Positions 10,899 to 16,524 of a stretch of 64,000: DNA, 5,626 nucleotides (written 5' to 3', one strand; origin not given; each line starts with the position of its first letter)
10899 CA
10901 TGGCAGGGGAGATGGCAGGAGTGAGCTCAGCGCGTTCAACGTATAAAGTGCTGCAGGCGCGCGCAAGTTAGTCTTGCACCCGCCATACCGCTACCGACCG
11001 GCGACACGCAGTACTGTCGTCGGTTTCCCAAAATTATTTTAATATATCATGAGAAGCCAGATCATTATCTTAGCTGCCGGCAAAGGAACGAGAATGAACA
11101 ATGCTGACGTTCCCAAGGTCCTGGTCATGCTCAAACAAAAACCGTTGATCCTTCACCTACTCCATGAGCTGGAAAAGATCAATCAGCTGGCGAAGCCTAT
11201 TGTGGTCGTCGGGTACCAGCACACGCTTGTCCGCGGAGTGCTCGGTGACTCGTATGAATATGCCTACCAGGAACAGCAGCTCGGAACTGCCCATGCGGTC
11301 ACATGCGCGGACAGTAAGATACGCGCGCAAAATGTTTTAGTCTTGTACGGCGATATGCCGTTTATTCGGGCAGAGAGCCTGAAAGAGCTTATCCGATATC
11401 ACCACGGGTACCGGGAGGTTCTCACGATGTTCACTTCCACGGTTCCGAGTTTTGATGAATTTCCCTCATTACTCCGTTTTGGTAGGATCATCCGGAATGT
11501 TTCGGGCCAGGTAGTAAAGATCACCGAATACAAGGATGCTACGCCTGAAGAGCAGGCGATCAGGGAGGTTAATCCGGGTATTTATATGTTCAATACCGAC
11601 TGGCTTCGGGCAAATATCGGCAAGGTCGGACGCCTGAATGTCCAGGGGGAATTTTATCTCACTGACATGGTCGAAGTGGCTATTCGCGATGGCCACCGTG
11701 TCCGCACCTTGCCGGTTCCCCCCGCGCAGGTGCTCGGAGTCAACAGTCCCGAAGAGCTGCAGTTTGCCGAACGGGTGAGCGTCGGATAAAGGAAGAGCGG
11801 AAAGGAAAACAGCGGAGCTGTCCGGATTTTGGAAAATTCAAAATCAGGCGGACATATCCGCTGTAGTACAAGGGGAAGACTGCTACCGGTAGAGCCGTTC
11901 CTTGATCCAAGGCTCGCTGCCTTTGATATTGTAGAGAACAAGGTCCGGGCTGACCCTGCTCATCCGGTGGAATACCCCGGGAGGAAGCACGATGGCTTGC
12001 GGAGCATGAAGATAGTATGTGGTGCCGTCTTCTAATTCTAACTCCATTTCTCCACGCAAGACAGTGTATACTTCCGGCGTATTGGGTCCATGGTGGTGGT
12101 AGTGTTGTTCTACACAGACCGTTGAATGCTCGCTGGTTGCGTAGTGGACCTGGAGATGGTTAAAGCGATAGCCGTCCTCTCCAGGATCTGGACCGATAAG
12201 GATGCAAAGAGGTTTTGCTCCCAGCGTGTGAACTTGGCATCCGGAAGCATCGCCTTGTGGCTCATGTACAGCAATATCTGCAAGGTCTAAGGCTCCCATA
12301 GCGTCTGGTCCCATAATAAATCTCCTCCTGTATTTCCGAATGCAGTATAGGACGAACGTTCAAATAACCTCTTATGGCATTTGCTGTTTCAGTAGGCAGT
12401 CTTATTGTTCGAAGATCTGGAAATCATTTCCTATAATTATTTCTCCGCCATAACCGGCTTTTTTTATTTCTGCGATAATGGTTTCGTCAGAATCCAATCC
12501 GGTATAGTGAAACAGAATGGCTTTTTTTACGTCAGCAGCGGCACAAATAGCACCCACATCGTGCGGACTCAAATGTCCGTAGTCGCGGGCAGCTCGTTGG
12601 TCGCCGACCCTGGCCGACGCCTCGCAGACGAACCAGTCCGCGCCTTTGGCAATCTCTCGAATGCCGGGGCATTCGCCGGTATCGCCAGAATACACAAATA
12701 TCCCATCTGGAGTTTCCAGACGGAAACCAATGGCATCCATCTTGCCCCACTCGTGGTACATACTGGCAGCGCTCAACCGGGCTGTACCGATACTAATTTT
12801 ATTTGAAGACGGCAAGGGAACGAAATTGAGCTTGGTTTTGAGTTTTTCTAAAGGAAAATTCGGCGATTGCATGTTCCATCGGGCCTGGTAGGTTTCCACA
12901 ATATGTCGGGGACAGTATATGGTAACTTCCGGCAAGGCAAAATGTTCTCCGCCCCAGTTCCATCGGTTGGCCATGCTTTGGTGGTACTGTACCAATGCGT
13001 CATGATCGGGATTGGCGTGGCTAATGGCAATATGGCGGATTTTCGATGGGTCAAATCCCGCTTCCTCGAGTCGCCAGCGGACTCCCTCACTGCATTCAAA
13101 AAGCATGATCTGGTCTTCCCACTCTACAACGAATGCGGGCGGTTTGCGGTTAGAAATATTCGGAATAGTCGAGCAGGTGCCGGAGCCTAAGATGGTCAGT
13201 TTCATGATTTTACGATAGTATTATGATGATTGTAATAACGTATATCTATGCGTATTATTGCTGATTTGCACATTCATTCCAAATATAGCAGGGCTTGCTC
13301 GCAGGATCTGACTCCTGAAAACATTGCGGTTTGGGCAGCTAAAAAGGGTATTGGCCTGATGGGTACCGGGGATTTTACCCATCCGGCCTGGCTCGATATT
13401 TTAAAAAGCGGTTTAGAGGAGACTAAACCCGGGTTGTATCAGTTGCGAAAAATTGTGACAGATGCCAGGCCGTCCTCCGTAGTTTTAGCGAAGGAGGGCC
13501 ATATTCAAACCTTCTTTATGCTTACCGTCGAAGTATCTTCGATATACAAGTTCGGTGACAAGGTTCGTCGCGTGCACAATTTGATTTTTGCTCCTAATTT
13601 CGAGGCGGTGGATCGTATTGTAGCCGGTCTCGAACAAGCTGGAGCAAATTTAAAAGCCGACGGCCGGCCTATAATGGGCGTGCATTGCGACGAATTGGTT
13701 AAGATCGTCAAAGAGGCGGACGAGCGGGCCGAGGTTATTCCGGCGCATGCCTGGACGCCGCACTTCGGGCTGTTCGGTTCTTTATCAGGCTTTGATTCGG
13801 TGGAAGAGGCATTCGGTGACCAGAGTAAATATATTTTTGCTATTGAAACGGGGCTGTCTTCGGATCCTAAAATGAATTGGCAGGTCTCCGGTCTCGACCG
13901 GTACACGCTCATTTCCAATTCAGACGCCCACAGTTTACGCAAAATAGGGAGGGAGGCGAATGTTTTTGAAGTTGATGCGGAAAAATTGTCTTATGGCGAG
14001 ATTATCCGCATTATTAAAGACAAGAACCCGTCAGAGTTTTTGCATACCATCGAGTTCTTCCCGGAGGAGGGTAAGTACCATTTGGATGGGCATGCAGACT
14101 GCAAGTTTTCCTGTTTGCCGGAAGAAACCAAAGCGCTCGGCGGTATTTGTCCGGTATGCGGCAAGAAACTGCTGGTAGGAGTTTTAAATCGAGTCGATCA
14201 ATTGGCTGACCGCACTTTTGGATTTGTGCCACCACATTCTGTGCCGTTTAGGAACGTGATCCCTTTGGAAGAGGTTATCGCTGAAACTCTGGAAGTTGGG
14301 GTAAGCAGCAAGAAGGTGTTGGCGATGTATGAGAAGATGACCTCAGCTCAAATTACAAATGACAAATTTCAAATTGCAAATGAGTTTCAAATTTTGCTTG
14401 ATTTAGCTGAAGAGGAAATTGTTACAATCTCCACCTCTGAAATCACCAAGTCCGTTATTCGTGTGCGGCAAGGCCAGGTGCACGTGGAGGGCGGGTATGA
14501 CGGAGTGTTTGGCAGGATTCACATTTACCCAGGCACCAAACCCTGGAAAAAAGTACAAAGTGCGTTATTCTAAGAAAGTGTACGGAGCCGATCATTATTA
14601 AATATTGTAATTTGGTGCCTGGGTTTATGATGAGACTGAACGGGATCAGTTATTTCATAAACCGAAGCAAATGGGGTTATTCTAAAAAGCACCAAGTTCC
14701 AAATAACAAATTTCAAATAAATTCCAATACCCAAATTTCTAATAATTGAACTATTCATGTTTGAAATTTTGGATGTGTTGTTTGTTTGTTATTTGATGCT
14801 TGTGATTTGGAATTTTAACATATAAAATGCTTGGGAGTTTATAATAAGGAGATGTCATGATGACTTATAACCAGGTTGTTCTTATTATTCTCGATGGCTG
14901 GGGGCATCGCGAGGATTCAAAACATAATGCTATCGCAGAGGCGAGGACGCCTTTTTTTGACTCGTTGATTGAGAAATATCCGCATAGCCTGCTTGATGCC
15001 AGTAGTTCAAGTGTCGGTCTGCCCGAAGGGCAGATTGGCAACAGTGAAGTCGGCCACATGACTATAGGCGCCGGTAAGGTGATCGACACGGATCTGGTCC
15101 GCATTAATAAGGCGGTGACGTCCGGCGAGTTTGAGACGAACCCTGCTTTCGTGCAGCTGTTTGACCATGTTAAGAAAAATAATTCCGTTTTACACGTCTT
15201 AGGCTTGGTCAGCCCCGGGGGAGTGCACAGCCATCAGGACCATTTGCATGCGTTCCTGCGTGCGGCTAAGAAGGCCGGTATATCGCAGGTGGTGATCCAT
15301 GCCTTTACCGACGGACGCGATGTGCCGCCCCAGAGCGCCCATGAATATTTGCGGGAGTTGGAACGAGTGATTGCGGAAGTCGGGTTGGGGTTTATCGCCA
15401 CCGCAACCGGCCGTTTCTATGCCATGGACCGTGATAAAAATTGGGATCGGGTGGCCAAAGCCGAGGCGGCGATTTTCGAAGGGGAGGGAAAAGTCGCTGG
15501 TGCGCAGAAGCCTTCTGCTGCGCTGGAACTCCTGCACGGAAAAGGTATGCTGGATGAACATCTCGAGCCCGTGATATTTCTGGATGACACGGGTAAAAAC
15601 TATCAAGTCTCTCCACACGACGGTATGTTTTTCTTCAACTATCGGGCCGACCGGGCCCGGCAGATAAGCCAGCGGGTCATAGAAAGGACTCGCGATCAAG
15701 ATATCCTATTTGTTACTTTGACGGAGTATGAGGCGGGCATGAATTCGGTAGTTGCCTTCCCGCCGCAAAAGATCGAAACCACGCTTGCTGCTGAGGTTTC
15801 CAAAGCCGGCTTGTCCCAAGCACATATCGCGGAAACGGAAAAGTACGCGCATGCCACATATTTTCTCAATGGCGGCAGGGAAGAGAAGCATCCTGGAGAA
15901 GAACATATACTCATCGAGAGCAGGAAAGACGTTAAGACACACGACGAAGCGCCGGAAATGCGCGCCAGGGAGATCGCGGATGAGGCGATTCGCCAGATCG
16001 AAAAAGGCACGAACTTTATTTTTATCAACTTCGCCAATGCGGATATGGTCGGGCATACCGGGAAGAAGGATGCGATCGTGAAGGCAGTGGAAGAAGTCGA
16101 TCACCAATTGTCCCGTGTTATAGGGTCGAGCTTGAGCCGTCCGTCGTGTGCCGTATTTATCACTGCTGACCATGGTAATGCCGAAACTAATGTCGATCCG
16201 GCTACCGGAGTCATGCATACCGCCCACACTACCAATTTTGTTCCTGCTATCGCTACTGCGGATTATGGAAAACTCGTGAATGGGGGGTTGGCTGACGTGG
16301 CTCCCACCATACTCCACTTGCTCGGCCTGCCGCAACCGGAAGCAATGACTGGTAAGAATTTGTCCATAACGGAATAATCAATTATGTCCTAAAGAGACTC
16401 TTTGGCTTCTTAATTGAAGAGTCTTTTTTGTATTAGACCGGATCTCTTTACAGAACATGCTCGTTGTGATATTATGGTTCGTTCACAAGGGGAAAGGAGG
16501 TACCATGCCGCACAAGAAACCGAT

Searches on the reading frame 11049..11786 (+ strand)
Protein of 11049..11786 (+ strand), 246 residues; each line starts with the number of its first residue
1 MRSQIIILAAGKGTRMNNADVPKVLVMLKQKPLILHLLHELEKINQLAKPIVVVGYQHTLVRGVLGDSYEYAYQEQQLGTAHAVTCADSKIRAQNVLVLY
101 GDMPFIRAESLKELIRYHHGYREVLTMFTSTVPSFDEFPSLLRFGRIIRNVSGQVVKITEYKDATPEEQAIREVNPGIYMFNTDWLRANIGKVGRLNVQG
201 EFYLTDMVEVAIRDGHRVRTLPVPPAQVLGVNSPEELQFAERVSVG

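Call 31: search_protein_families(library=pfam, proteins=[window:11049-11786:+], max_evalue=0.01)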
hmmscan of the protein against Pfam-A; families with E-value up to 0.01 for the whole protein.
window:11049-11786:+ (246 aa): 4 families
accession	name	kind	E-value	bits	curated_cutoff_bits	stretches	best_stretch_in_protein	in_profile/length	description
PF12804.13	NTP_transf_3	-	8.9e-18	65.4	27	1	6-120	2-113/160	MobA-like NTP transferase domain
PF00483.29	NTP_transferase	-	1.3e-16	61.3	21.2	1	6-217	3-215/245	Nucleotidyl transferase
PF01128.25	IspD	-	1.1e-06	29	27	1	5-67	3-65/221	2-C-methyl-D-erythritol 4-phosphate cytidylyltransferase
PF02348.25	CTP_transf_3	-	0.0009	19.5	22.6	1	5-120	2-116/217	Cytidylyltransferase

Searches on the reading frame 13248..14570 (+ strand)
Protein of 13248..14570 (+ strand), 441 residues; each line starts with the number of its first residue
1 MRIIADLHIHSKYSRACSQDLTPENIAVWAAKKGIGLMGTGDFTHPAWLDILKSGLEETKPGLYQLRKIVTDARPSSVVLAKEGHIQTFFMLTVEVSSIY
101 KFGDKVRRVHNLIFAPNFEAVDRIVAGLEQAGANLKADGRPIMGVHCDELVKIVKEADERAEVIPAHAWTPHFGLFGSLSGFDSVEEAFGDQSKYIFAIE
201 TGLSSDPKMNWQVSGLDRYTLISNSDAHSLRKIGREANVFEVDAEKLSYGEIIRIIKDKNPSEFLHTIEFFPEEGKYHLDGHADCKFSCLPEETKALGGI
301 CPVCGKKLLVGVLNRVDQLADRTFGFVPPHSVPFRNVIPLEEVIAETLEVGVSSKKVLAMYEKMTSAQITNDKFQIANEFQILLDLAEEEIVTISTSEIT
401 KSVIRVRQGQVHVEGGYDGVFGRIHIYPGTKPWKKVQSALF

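Call 31: search_protein_families(library=pfam, proteins=[window:13248-14570:+], max_evalue=0.01)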
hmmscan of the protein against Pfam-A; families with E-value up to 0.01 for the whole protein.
window:13248-14570:+ (441 aa): 1 family
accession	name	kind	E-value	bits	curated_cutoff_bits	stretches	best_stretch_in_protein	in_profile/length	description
PF13263.12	PHP_C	-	0.0059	16.6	21.3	0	222-245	19-42/56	PHP-associated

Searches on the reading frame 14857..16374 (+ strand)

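Call 31: search_protein_families(library=pfam, proteins=[window:14857-16374:+], max_evalue=0.01)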
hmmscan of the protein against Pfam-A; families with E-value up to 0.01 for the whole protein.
window:14857-16374:+ (506 aa): 4 families
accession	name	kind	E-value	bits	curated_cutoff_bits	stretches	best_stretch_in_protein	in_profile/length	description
PF06415.18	iPGM_N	-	1.6e-71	240.7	27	1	83-292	1-216/217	BPG-independent PGAM N-terminus (iPGM_N)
PF01676.23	Metalloenzyme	-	1.7e-67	228.1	24.3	1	6-492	2-251/252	Metalloenzyme superfamily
PF01663.27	Phosphodiest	-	3.6e-06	27.2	23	1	354-450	129-227/342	Type I phosphodiesterase / nucleotide pyrophosphatase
PF08665.17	PglZ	-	0.00036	21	25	1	333-441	65-172/179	PglZ domain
